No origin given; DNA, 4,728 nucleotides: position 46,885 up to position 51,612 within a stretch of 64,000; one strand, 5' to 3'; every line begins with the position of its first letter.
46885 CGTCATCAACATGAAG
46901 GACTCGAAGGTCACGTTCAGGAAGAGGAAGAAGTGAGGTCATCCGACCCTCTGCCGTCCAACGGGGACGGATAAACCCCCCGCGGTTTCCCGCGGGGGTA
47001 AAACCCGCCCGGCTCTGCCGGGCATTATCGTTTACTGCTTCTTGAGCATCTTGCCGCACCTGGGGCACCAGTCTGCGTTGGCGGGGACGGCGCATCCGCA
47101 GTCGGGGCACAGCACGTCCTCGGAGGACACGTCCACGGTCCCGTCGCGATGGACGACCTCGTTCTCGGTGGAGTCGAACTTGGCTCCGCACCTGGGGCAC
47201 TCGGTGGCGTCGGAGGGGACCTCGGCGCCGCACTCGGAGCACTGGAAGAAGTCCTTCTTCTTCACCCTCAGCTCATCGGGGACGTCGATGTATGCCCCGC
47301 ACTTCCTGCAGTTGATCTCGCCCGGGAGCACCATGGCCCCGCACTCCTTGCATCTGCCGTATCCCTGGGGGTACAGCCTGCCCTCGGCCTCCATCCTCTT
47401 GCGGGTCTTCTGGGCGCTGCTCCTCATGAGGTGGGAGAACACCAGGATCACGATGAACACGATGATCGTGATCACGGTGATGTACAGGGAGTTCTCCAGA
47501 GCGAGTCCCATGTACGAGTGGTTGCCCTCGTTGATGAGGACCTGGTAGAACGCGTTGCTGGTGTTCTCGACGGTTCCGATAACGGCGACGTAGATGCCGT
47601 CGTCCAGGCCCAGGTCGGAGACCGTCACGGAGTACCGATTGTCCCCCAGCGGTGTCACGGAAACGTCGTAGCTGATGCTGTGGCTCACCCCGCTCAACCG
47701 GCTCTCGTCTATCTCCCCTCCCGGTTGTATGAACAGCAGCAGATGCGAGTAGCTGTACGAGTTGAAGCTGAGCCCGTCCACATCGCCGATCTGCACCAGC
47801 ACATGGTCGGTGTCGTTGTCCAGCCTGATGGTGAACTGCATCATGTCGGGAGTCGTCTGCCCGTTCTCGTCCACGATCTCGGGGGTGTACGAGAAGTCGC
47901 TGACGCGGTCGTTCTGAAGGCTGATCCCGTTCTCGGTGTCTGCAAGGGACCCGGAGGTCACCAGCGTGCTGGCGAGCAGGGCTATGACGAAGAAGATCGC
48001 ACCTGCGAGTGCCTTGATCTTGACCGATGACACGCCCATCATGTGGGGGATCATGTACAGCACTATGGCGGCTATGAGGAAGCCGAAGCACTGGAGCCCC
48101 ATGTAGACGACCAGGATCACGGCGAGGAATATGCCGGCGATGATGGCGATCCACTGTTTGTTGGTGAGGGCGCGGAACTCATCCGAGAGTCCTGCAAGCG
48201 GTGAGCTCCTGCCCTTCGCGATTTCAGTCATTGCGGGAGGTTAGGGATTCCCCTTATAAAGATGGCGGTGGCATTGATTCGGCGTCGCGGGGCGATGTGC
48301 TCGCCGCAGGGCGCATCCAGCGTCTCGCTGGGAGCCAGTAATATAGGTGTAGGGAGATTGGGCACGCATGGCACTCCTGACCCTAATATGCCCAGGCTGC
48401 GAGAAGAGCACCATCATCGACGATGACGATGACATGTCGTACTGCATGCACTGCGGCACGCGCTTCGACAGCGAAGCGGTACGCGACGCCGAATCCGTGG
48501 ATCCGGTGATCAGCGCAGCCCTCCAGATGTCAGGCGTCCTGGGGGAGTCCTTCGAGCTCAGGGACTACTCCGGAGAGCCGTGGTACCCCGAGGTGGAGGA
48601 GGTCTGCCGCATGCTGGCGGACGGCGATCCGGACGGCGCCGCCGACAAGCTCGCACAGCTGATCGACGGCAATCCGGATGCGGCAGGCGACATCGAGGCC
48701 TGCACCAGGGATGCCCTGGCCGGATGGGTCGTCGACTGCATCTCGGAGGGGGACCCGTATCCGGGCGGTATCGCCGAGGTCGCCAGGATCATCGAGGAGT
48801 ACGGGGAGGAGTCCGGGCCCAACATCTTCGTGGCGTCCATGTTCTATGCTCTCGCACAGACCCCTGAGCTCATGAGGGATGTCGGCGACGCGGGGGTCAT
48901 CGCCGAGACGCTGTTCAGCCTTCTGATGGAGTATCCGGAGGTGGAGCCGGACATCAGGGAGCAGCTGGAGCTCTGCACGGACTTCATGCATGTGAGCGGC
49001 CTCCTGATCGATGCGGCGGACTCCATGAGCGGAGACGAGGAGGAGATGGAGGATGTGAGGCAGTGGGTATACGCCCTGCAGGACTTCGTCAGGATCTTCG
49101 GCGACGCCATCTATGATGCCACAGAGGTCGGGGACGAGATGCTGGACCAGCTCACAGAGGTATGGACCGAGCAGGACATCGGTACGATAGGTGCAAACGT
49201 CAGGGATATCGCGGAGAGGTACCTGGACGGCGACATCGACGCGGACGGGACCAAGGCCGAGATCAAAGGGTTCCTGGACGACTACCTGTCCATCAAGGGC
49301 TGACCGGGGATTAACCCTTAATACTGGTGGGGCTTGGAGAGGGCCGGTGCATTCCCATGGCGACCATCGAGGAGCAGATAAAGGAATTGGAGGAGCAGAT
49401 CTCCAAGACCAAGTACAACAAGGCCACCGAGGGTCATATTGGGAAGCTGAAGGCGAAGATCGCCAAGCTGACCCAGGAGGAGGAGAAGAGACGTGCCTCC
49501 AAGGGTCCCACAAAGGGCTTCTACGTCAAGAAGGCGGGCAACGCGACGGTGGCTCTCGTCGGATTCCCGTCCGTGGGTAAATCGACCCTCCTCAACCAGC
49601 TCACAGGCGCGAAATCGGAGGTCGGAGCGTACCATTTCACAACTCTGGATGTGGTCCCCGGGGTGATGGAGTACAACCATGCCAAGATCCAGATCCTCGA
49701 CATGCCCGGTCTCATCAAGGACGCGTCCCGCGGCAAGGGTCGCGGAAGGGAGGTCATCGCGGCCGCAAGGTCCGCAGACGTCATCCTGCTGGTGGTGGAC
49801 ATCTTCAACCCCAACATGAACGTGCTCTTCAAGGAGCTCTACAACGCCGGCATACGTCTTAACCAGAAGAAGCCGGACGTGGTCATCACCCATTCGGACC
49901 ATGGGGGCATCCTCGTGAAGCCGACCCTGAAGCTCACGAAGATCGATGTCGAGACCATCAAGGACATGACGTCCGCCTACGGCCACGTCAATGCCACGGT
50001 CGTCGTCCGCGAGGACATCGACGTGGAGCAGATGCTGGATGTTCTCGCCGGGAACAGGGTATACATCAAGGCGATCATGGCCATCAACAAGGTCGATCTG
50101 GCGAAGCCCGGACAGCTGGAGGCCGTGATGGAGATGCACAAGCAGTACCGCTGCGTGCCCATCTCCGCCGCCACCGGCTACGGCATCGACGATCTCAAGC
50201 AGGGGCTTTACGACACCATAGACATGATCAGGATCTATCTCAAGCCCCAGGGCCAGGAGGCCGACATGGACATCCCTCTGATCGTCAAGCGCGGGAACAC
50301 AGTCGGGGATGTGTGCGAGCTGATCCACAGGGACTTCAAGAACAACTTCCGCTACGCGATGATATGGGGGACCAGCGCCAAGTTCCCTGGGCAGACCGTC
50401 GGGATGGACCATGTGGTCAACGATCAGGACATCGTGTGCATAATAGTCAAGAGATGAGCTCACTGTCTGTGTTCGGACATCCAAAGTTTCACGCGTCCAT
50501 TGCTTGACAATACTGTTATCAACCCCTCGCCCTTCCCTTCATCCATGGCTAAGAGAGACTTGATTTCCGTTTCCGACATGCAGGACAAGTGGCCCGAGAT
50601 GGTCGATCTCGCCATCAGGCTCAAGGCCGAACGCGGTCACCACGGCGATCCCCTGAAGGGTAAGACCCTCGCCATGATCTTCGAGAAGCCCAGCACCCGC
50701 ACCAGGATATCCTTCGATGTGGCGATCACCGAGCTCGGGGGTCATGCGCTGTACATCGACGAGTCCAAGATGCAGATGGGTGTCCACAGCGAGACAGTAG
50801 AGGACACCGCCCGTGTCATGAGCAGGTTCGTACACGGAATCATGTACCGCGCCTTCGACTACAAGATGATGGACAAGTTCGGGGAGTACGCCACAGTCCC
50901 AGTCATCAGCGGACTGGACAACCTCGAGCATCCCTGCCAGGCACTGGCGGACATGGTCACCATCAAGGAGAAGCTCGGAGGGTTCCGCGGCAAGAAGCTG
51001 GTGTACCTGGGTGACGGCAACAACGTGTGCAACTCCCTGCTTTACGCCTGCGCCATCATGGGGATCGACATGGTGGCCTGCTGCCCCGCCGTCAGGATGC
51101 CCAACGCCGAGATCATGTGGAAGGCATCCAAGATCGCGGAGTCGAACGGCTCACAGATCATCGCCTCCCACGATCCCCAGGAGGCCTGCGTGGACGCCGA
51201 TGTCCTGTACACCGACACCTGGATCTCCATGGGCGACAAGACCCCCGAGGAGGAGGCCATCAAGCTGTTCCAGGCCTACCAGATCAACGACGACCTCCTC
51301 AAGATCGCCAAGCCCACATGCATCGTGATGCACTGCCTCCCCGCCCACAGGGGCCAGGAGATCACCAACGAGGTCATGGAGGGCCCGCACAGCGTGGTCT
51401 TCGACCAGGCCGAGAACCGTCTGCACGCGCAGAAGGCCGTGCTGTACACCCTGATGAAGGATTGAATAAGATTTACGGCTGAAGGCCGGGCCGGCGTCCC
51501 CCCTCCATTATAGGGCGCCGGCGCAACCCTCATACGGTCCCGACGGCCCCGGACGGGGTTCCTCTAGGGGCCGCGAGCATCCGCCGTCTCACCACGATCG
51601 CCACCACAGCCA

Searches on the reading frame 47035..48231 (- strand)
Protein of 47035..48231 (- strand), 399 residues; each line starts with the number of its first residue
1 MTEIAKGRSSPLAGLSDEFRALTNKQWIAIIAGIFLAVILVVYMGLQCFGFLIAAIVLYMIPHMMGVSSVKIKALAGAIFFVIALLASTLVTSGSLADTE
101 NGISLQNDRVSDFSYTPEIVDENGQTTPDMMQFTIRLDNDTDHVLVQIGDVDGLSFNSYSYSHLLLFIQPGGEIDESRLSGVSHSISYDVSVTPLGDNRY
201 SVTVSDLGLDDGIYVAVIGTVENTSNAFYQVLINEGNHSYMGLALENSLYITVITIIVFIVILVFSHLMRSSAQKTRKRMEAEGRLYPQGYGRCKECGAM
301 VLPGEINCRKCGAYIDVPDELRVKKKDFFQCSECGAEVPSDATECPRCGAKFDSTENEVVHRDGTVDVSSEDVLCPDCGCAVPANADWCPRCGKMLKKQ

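Call 54: search_protein_families(library=pfam, proteins=[window:47035-48231:-], max_evalue=0.00001)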
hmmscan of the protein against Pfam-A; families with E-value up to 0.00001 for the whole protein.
window:47035-48231:- (399 aa): 4 families
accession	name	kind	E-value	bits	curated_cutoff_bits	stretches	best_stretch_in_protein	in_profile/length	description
PF13240.11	Zn_Ribbon_1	-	1.1e-12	47.8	25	1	331-351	2-22/23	zinc-ribbon domain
PF12773.13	DZR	-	7.6e-11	42.4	27.3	1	331-393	1-45/45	Double zinc ribbon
PF13248.11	Zn_ribbon_3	-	5.3e-09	35.7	27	0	329-352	3-26/26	zinc-ribbon domain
PF17032.10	Zn_ribbon_15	-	3.4e-07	31.4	28.9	0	324-393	32-73/73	zinc-ribbon family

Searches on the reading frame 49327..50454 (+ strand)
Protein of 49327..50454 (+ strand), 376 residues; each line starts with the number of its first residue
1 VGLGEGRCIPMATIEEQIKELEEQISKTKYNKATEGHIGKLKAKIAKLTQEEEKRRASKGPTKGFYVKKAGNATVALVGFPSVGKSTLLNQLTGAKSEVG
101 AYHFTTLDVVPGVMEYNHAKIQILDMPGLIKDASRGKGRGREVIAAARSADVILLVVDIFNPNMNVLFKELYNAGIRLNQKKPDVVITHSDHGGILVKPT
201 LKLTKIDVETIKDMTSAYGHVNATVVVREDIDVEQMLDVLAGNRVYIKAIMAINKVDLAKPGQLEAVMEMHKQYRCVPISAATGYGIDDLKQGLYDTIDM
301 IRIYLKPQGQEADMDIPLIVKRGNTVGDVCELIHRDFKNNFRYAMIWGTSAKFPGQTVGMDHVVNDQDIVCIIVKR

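Call 54: search_protein_families(library=pfam, proteins=[window:49327-50454:+], max_evalue=0.00001)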
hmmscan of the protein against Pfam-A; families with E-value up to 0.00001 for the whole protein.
window:49327-50454:+ (376 aa): 6 families
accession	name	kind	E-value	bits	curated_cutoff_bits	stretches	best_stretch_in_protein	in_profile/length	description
PF16897.10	MMR_HSR1_Xtn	-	1.4e-28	99.4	35.2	1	193-300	2-106/106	C-terminal region of MMR_HSR1 domain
PF01926.29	MMR_HSR1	-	5.3e-26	91.4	21.9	1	74-187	1-111/113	50S ribosome-binding GTPase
PF02421.24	FeoB_N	-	1.8e-18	67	27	1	74-167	2-96/156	Ferrous iron transport protein B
PF02824.27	TGS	-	5.6e-16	58.8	22.2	1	301-373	1-59/60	TGS domain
PF03193.22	RsgA_GTPase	-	1.3e-07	32.1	30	0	28-98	61-133/174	RsgA GTPase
PF00350.29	Dynamin_N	-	8.6e-06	26.3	27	0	75-96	1-22/168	Dynamin family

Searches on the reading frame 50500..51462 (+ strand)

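Call 54: search_protein_families(library=pfam, proteins=[window:50500-51462:+], max_evalue=0.00001)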
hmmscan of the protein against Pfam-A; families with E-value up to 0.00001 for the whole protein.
window:50500-51462:+ (321 aa): 2 families
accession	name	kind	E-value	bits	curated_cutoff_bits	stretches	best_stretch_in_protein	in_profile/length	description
PF00185.30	OTCace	-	8.3e-60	201.8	29.4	1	164-317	2-156/157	Aspartate/ornithine carbamoyltransferase, Asp/Orn binding domain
PF02729.26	OTCace_N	-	1.5e-44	152.1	29.9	1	19-157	1-148/148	Aspartate/ornithine carbamoyltransferase, carbamoyl-P binding domain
